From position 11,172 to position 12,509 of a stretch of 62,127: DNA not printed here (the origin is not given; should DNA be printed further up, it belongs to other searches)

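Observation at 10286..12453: Orphan A/T-rich two-gene cassette inserted exactly at the proB|proA junction, bounded by a duplicated junction sequence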

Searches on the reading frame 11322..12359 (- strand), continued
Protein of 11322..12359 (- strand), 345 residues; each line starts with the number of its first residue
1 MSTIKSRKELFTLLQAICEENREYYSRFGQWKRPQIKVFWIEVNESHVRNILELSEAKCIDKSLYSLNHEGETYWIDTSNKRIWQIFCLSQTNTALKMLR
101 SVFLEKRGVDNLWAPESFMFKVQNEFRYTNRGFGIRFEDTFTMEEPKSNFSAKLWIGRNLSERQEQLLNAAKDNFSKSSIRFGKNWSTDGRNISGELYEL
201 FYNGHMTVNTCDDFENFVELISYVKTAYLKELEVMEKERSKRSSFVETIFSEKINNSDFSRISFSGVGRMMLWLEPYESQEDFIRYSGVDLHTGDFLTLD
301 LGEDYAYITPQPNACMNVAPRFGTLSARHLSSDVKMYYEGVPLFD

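Call 45: find_encoding_contigs(protein=P0057, flank=10000, max_places=4)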
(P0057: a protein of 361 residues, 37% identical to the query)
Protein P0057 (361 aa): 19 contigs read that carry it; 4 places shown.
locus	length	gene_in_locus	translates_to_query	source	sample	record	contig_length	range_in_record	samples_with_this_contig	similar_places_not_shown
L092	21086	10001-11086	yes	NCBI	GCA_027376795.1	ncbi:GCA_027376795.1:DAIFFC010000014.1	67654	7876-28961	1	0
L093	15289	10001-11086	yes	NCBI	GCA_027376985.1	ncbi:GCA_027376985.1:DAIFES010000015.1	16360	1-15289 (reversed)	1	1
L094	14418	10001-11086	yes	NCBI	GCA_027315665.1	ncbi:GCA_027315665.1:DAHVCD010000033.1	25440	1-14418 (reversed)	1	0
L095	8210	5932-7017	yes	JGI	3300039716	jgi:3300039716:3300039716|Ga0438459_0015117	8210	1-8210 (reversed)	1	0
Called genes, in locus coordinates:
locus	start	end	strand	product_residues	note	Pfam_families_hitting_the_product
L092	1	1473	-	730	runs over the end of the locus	PF00141:peroxidase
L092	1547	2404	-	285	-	PF01061:ABC2_membrane, PF12698:ABC2_membrane_3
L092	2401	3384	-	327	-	PF00005:ABC_tran, PF13304:AAA_21, PF13732:DrrA1-3_C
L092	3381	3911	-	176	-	PF03551:PadR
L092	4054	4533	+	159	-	PF12802:MarR_2, PF01047:MarR, PF13463:HTH_27 (weak)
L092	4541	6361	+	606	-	PF07690:MFS_1, PF00083:Sugar_tr (faint), PF07690:MFS_1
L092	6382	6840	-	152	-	PF01638:HxlR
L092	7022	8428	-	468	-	PF01134:GIDA (faint), PF03486:HI0933_like (faint), PF07992:Pyr_redox_2, PF12831:FAD_oxidored (weak), PF13450:NAD_binding_8 (faint), PF13738:Pyr_redox_3, PF00070:Pyr_redox, PF02852:Pyr_redox_dim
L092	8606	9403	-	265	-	PF06500:FrsA-like (faint), PF01738:DLH, PF00326:Peptidase_S9 (faint), PF08840:BAAT_C (faint)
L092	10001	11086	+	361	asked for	PF25924:MJECL33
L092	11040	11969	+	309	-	-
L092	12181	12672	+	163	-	-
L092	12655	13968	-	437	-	PF03600:CitMHS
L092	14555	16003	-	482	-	-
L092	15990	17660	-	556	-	PF00128:Alpha-amylase, PF16657:Malt_amylase_C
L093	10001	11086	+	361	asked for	PF25924:MJECL33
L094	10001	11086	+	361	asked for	PF25924:MJECL33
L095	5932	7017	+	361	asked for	PF25924:MJECL33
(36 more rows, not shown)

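Call 49: fold_search(model_id=the predicted structure, library=pdb)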
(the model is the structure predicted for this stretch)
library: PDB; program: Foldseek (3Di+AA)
matches with E <= 10: 724; with E <= 0.001: 6
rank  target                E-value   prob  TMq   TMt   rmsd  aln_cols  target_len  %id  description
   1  6y2s_B                6.1e-05  1.00  0.20  0.20  14.3       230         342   11  Escherichia coli R318A RnlA endoribonuclease (single alanine mutant of RnlA) (released 2021-03-31)
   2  6y2s_A                8.6e-05  1.00  0.20  0.20  14.6       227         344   13  Escherichia coli R318A RnlA endoribonuclease (single alanine mutant of RnlA) (released 2021-03-31)
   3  6y2r_A                1.1e-04  0.99  0.19  0.19  14.4       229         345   12  Escherichia coli R255A RnlA endoribonuclease (single alanine mutant of RnlA) (released 2021-05-12)
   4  9van_A                2.2e-04  0.57  0.17  0.07  27.5       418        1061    9  Cryo-EM structure of human full length KICSTOR complex (state 2) (released 2025-11-12)
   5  6y2r_B                5.4e-04  0.97  0.19  0.19  14.7       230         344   13  Escherichia coli R255A RnlA endoribonuclease (single alanine mutant of RnlA) (released 2021-05-12)
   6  4i8o_A                6.4e-04  0.99  0.19  0.19  14.8       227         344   12  Crystal structure of the toxin RnlA from Escherichia coli (released 2013-10-23)
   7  6y2p_B                1.3e-03  0.99  0.19  0.19  11.3       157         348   14  Escherichia coli RnlA-RnlB Toxin-Antitoxin System. (released 2021-04-14)
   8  4it3                  1.4e-03  0.95  0.22  0.30  10.9       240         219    7  Crystal Structure of Iml3 from S. cerevisiae (released 2013-10-16)
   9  6y2q_A                1.4e-03  0.97  0.20  0.20  13.9       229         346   10  Escherichia coli RnlA endoribonuclease (released 2021-05-12)
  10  6y2p_A                1.5e-03  0.97  0.20  0.20  11.8       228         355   11  Escherichia coli RnlA-RnlB Toxin-Antitoxin System. (released 2021-04-14)
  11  9v9n_A                1.6e-03  0.15  0.11  0.06  24.6       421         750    8  Cryo-EM structure of KICSTOR CCC complex (state 5) (released 2025-11-12)
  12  9lol_B                2.3e-03  0.18  0.13  0.11  19.8       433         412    9  Cryo-EM structure of human MON1A-CCZ1-RAB7A (released 2025-12-03)
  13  9rs8_B                6.1e-03  0.16  0.14  0.13  18.1       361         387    9  human Fuzzy-Inturned (released 2025-07-30)
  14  9rs8_A                7.6e-03  0.16  0.14  0.14  18.7       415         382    9  human Fuzzy-Inturned (released 2025-07-30)
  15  8jbe_B                8.6e-03  0.14  0.14  0.13  19.1       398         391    9  CryoEM Structure of metazoan Mon1-Ccz1-RMC1 complex (released 2024-05-08)
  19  7aex                  1.9e-02  0.99  0.19  0.24   4.6        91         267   13  NRD-HEPN domains (N-terminal truncation) of Escherichia coli RnlA endoribonuclease (released 2021-06-09)
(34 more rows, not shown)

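Call 59: search_solved_structures(query=A1, max_evalue=10)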
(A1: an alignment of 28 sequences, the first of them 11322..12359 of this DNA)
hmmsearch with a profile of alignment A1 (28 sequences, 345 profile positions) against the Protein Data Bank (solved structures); distinct sequences matched with E-value up to 10: 2.
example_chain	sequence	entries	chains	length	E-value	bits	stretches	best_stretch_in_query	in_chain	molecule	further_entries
4nx1_A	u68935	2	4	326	0.46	13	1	191-233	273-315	C4-dicarboxylate transport system substrate-binding protein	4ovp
3ddd_A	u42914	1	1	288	1.5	11.3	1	77-142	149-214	Putative Acetyltransferase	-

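Call 63: fold_search(model_id=the predicted structure, library=viral)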
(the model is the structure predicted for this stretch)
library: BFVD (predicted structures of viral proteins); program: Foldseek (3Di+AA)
matches with E <= 10: 857; with E <= 0.001: 3
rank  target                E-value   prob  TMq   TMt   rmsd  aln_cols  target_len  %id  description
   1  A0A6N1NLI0            4.3e-05  0.94  0.16  0.18  20.3       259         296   11  Putative orfan [Tupanvirus soda lake]
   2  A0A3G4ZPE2            5.0e-04  0.89  0.17  0.20  16.1       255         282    7  Uncharacterized protein [Terrestrivirus sp.]
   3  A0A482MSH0            6.3e-04  1.00  0.31  0.36  13.4       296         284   11  Exonuclease [Escherichia phage PTXU04]
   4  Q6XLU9                2.0e-03  0.12  0.11  0.07  21.0       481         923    9  histidine kinase [Feldmannia irregularis virus a]
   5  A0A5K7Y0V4            2.7e-03  0.51  0.19  0.07  24.1       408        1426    8  BA71V-B175L homolog protein [Abalone asfa-like virus]
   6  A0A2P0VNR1            3.0e-03  0.54  0.17  0.06  19.8       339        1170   10  Uncharacterized protein [Tetraselmis virus 1]
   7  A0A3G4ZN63            3.2e-03  0.85  0.19  0.24  16.9       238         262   10  Uncharacterized protein [Terrestrivirus sp.]
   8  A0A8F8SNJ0            3.4e-03  0.38  0.17  0.14  25.1       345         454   11  (no name in the UniProt tables at hand)
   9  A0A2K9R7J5            4.7e-03  0.63  0.20  0.24  21.3       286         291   12  (no name in the UniProt tables at hand)
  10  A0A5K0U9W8            4.7e-03  0.21  0.15  0.11  26.7       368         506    7  TATA box binding protein [Yasminevirus sp. GU-2018]
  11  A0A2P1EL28            5.3e-03  1.00  0.21  0.49   4.6       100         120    7  Uncharacterized protein [Moumouvirus australiensis]
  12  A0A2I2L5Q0            5.3e-03  0.30  0.17  0.16  25.7       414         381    8  Uncharacterized protein [Orpheovirus IHUMI-LCC2]
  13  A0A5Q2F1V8            6.0e-03  0.84  0.26  0.25  18.4       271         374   12  Recombination-associated protein RdgC [Serratia phage JS26]
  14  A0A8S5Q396            6.7e-03  0.69  0.17  0.16  16.3       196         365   11  RNaseLS-like protein [Siphoviridae sp. ctLNL10]
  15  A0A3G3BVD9            8.4e-03  0.63  0.18  0.18  22.0       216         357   11  S-adenosylmethionine decarboxylase proenzyme [Bacillus phage vB_BcoS-136]
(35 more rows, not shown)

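Call 73: find_encoding_contigs(protein=P0064, flank=8000, max_places=2)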
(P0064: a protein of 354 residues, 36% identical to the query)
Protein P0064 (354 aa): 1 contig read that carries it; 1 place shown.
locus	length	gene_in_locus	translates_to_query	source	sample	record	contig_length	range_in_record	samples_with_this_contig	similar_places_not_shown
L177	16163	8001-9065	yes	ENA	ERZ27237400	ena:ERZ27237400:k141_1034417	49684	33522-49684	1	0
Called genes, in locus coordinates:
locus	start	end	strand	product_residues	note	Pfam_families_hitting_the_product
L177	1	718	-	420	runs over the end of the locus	PF02812:ELFV_dehydrog_N, PF00208:ELFV_dehydrog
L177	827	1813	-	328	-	PF00586:AIRS, PF02769:AIRS_C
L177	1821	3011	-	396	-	PF02771:Acyl-CoA_dh_N, PF02770:Acyl-CoA_dh_M, PF00441:Acyl-CoA_dh_1, PF08028:Acyl-CoA_dh_2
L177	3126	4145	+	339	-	PF00044:Gp_dh_N (faint), PF01113:DapB_N, PF02800:Gp_dh_C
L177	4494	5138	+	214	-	PF08241:Methyltransf_11 (faint), PF13649:Methyltransf_25 (weak)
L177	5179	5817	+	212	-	PF03876:SHS2_Rpb7-N, PF00575:S1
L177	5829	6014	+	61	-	PF06093:Spt4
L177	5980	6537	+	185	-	PF04019:DUF359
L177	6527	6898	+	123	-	PF01282:Ribosomal_S24e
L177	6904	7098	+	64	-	PF01599:Ribosomal_S27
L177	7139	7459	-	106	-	PF00085:Thioredoxin, PF13098:Thioredoxin_2 (weak), PF13905:Thioredoxin_8 (faint), PF07449:HyaE (weak)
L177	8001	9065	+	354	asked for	PF25924:MJECL33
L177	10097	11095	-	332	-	PF02384:N6_Mtase, PF07669:Eco57I (weak)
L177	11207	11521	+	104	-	PF01527:HTH_Tnp_1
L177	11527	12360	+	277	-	PF13276:HTH_21, PF00665:rve, PF13683:rve_3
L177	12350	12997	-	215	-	PF12161:HsdM_N, PF02384:N6_Mtase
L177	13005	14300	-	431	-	PF01420:Methylase_S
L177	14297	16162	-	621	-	?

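Call 74: find_encoding_contigs(protein=P0009, flank=8000, max_places=3)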
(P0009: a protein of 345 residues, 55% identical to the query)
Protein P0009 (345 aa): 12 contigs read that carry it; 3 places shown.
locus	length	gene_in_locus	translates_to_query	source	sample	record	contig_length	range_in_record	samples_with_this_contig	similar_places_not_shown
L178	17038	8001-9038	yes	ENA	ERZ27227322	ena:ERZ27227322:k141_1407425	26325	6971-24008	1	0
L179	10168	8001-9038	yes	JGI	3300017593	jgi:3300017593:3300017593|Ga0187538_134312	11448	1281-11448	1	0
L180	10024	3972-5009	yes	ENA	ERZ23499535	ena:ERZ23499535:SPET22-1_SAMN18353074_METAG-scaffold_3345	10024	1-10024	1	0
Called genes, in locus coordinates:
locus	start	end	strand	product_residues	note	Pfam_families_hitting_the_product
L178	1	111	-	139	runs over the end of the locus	-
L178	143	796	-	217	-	-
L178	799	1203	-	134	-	PF24107:DUF7382 (weak)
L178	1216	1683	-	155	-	PF02369:Big_1 (faint)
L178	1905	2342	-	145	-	-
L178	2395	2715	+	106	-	-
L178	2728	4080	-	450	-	PF09825:BPL_N (faint)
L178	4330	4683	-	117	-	-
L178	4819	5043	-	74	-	-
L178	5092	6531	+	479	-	PF00474:SSF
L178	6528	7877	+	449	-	PF03486:HI0933_like (faint), PF07992:Pyr_redox_2, PF13434:Lys_Orn_oxgnase (weak), PF13738:Pyr_redox_3, PF00070:Pyr_redox, PF02852:Pyr_redox_dim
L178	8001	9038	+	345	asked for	PF25924:MJECL33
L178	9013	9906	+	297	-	-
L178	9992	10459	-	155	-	PF06695:Sm_multidrug_ex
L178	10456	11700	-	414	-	PF01979:Amidohydro_1, PF12890:DHOase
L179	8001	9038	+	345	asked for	PF25924:MJECL33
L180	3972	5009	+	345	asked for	PF25924:MJECL33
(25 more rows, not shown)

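Call 75: find_encoding_contigs(protein=P0021, flank=8000, max_places=3)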
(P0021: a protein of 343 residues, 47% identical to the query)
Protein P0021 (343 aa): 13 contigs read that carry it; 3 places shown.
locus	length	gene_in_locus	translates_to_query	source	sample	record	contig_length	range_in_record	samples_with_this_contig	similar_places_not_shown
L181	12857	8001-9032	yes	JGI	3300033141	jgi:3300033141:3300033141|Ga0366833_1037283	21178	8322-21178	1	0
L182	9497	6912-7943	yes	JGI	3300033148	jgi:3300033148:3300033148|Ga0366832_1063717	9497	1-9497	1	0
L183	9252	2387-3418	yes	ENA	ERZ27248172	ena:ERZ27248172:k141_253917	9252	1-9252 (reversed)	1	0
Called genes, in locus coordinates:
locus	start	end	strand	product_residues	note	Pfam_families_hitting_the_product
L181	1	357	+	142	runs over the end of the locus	PF01850:PIN, PF13470:PIN_3 (weak)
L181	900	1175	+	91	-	PF01909:NTP_transf_2, PF18765:Polbeta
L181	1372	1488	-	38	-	-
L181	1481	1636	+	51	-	-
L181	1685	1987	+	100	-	PF18765:Polbeta, PF01909:NTP_transf_2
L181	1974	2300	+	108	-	PF01934:HepT-like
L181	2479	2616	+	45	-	-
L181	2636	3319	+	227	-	-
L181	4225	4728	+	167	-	-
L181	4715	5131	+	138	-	-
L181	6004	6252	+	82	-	PF04014:MazE_antitoxin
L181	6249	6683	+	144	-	PF01850:PIN, PF13470:PIN_3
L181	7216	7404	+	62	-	PF24434:DUF7557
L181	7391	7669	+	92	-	PF05016:ParE_toxin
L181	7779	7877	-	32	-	-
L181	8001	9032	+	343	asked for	PF25924:MJECL33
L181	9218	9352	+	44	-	-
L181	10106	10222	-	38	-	-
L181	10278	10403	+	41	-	-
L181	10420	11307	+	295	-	-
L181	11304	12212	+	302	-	PF00535:Glycos_transf_2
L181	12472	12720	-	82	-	-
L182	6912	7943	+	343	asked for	PF25924:MJECL33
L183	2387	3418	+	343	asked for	PF25924:MJECL33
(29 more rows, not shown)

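Call 87: find_related_loci(query=A5, collection=viral_contigs, flank=10000)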
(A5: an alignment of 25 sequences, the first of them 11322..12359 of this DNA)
Query A5 (345 aa) in viral_contigs; peptide patterns used: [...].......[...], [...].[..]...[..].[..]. (x = any residue, [..] = any of these).
28 stretches matched a pattern, but none encodes a relative of the query by tblastn (E <= 1e-3).

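Call 90: search_protein_families(library=phrogs, alignment_id=A5, max_evalue=0.001)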
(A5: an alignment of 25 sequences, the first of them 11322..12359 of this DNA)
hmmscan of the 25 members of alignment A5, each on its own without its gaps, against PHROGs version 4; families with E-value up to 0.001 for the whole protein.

A. member 1, window:11322-12359:- (345 aa): 1 family
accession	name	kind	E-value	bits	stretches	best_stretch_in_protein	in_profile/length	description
phrog_22469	-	unknown function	1.8e-07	31.6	1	74-329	69-336/352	-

B. families by the number of members that match (of 25 scanned): 1 family
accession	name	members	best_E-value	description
phrog_22469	-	23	7.8e-11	-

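Call 95: search_solved_structures(query=A5, max_evalue=10)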
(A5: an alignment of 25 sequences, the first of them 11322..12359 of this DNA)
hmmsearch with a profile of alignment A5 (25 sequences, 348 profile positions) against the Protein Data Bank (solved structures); distinct sequences matched with E-value up to 10: 3.
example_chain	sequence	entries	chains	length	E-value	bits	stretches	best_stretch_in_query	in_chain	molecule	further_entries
4nx1_A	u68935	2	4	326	0.11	15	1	194-236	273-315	C4-dicarboxylate transport system substrate-binding protein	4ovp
3ddd_A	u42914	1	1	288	0.81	12.1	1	86-160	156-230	Putative Acetyltransferase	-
9t0l_A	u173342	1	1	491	1.6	11.2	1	39-118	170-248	Catalase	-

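Call 97: search_protein_families(library=pfam, proteins=[L001:7767-9584:-], max_evalue=0.01)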
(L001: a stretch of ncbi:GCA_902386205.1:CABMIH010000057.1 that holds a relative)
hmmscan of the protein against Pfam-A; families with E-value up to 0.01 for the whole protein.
L001:7767-9584:- (605 aa): 4 families
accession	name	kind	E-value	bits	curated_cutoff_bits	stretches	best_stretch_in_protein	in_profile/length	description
PF13576.12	Pentapeptide_3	-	7.7e-48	160.9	27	9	175-220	1-47/48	Pentapeptide repeats (9 copies)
PF00805.28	Pentapeptide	-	7.8e-24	83.3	20.2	4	184-224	1-40/40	Pentapeptide repeats (8 copies)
PF13599.13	Pentapeptide_4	-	2.4e-13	50.4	38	2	183-259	5-78/78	Pentapeptide repeat region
PF07885.22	Ion_trans_2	-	1.3e-07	31.8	22.5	1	514-603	3-78/79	Ion channel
